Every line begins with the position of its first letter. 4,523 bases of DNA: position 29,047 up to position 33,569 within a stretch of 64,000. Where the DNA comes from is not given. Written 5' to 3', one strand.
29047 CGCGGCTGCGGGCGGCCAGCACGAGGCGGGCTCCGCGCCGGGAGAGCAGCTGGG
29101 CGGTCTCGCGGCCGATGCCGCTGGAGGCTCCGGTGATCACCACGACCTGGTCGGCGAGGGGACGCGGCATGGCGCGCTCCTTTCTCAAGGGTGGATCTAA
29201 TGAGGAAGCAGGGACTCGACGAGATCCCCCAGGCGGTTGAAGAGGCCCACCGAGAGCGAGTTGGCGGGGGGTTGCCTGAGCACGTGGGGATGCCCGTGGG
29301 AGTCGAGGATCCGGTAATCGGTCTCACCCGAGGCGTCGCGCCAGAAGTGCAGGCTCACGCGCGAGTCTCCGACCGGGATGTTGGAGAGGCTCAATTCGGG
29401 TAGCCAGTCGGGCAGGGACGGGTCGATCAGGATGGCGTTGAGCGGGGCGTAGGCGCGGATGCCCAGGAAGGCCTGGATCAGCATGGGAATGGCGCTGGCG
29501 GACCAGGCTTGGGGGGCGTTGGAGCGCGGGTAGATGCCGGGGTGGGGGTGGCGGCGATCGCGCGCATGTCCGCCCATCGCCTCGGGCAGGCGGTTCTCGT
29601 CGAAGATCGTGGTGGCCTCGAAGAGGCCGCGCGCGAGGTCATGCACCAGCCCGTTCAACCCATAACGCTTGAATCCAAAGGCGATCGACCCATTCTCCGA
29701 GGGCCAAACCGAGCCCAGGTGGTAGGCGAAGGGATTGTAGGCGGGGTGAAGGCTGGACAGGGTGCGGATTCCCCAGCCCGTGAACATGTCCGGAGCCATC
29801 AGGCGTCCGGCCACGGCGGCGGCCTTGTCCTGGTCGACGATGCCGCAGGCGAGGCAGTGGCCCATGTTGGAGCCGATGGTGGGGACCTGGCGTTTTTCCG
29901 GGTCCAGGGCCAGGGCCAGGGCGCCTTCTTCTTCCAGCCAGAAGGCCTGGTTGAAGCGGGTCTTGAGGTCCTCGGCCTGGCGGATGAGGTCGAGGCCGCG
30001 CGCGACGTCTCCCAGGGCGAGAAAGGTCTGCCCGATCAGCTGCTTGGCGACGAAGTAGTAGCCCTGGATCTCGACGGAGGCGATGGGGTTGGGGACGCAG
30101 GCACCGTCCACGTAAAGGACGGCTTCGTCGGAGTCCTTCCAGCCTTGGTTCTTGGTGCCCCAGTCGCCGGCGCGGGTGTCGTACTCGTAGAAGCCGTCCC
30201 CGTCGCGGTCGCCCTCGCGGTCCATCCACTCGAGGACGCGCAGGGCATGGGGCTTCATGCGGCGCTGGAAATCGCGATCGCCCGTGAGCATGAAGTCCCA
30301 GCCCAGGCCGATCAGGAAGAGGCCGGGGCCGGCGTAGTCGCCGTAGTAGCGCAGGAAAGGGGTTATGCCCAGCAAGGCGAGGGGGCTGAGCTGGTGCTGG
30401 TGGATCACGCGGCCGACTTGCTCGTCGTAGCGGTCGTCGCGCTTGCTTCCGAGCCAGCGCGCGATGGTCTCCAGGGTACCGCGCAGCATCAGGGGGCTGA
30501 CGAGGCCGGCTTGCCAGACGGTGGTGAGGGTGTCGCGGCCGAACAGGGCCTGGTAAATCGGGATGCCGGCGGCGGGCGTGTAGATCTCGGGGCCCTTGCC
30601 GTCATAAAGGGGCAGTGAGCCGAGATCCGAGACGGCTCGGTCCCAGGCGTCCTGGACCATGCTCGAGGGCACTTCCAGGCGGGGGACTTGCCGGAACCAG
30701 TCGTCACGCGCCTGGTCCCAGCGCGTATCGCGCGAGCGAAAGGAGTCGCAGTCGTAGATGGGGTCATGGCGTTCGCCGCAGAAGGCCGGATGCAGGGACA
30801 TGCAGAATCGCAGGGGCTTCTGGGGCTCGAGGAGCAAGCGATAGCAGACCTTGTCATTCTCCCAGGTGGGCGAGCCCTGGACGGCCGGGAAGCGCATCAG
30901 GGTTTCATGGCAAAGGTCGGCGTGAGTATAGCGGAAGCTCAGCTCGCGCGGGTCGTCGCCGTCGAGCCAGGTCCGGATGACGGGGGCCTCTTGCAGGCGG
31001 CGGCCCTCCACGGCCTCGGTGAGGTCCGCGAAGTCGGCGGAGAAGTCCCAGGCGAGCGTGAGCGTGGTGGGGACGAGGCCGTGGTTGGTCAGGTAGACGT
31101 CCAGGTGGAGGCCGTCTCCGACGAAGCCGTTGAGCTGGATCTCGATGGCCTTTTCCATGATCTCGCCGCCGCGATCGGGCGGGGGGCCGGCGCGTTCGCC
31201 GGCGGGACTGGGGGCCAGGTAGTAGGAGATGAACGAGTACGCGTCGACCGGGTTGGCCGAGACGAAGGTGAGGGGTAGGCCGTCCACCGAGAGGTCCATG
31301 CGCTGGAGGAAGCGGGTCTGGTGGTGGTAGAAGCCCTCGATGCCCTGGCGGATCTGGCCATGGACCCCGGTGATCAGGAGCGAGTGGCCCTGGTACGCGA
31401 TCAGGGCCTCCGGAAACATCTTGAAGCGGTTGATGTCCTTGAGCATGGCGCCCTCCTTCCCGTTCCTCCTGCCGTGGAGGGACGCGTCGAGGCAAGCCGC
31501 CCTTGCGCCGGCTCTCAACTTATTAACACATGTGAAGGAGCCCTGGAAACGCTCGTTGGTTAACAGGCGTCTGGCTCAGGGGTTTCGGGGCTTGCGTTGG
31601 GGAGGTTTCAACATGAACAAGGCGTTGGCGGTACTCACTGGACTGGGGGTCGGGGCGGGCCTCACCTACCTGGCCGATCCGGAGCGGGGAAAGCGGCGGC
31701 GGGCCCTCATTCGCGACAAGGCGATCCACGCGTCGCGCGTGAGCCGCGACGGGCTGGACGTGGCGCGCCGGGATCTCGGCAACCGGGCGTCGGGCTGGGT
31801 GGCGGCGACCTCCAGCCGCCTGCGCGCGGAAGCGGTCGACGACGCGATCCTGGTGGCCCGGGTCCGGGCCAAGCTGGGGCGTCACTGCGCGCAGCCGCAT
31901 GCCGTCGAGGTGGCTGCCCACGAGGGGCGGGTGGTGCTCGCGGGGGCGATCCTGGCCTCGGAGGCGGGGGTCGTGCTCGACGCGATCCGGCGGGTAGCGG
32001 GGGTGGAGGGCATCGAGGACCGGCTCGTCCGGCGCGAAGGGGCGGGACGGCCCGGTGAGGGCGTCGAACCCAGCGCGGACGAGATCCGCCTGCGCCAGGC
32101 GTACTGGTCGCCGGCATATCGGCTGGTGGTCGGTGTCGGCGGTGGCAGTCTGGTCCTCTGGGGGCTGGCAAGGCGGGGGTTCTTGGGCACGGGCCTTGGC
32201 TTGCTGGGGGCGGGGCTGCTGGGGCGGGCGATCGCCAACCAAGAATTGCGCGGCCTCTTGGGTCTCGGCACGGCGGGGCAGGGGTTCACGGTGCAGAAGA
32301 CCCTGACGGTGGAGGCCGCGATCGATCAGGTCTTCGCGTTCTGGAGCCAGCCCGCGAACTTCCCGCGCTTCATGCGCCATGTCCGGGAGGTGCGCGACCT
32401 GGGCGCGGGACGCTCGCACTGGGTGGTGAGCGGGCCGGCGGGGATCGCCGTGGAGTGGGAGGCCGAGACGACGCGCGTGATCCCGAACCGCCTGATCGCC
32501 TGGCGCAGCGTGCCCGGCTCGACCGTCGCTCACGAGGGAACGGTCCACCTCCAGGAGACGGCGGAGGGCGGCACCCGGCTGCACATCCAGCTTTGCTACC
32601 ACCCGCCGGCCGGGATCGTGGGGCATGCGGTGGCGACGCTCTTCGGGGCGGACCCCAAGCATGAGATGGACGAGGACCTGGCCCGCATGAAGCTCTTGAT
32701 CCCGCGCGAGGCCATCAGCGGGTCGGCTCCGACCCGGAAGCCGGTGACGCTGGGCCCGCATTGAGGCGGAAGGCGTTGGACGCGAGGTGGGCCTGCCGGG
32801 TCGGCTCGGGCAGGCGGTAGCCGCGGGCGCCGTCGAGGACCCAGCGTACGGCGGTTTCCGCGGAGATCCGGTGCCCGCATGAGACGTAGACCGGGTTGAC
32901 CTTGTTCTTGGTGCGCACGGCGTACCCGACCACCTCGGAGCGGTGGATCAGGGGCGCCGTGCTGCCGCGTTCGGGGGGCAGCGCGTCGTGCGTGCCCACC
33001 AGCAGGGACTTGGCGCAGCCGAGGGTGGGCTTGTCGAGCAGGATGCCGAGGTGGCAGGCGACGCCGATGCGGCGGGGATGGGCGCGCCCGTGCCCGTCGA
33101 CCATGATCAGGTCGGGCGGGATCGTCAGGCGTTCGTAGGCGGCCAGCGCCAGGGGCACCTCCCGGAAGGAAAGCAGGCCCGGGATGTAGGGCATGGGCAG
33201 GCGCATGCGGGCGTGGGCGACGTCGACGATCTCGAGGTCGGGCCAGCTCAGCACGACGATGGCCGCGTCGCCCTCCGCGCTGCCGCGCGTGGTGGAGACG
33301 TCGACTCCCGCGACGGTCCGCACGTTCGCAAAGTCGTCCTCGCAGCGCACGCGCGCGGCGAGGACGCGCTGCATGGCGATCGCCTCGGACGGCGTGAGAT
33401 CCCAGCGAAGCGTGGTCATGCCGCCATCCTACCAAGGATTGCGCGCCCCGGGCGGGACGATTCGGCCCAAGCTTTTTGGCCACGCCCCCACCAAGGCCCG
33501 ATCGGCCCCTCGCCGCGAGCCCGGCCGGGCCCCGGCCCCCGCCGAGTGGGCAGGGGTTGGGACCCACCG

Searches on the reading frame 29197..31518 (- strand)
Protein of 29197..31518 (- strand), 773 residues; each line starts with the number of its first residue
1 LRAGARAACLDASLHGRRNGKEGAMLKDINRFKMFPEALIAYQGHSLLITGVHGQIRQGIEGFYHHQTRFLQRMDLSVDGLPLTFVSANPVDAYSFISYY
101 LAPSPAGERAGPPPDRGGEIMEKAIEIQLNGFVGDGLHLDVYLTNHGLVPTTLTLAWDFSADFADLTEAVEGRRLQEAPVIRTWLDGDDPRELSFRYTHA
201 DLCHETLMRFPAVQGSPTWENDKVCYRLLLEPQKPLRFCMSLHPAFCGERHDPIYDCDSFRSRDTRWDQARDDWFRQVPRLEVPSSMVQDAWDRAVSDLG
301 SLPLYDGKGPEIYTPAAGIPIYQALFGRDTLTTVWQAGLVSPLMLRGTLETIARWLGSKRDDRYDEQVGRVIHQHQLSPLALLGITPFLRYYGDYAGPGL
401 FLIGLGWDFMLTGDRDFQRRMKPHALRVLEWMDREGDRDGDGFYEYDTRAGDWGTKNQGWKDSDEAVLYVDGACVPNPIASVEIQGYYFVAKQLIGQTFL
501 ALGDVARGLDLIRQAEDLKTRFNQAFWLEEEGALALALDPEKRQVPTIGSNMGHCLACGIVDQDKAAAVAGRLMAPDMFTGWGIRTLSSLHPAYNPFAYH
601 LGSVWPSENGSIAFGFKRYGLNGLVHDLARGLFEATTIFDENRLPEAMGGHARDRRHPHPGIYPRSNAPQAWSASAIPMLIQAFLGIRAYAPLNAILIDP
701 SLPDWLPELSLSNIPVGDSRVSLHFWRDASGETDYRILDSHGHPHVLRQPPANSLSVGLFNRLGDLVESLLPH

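Call 58: search_protein_families(library=pfam, proteins=[window:29197-31518:-], max_evalue=0.0001)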
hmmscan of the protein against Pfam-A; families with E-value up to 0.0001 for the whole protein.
window:29197-31518:- (773 aa): 2 families
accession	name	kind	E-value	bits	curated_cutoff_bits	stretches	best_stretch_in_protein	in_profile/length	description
PF14742.11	GDE_N_bis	-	1.1e-28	100.8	22.1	1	43-239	3-192/194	N-terminal domain of (some) glycogen debranching enzymes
PF22422.2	MGH1-like_GH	-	8.6e-13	49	27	1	412-635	81-327/356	Mannosylglycerate hydrolase MGH1-like glycoside hydrolase domain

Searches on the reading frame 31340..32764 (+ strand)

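Call 58: search_protein_families(library=pfam, proteins=[window:31340-32764:+], max_evalue=0.0001)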
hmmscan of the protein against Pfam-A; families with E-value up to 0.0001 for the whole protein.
window:31340-32764:+ (474 aa): 4 families
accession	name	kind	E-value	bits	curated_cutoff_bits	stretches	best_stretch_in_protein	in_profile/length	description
PF03364.25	Polyketide_cyc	-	3e-15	57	23.4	1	324-443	1-121/126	Polyketide cyclase / dehydrase and lipid transport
PF10604.15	Polyketide_cyc2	-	3.1e-10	41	27.4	1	317-451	3-138/142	Polyketide cyclase / dehydrase and lipid transport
PF04972.22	BON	-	3.4e-05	24.5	27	1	167-230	1-66/69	BON domain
PF12732.12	YtxH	-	6e-05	23.9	37.5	1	96-162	2-67/71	YtxH-like protein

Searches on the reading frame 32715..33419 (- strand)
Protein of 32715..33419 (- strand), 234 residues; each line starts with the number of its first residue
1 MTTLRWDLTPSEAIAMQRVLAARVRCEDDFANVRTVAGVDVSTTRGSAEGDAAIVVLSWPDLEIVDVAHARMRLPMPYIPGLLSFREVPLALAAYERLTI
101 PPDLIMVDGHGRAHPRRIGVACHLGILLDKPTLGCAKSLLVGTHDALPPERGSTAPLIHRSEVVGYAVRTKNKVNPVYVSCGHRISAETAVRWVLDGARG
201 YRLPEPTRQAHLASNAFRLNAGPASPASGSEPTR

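Call 58: search_protein_families(library=pfam, proteins=[window:32715-33419:-], max_evalue=0.0001)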
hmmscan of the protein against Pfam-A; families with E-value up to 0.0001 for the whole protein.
window:32715-33419:- (234 aa): 1 family
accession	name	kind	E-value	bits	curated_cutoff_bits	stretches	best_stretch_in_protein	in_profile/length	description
PF04493.20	Endonuclease_5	-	3.7e-75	252.4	23.4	1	20-211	3-197/198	Endonuclease V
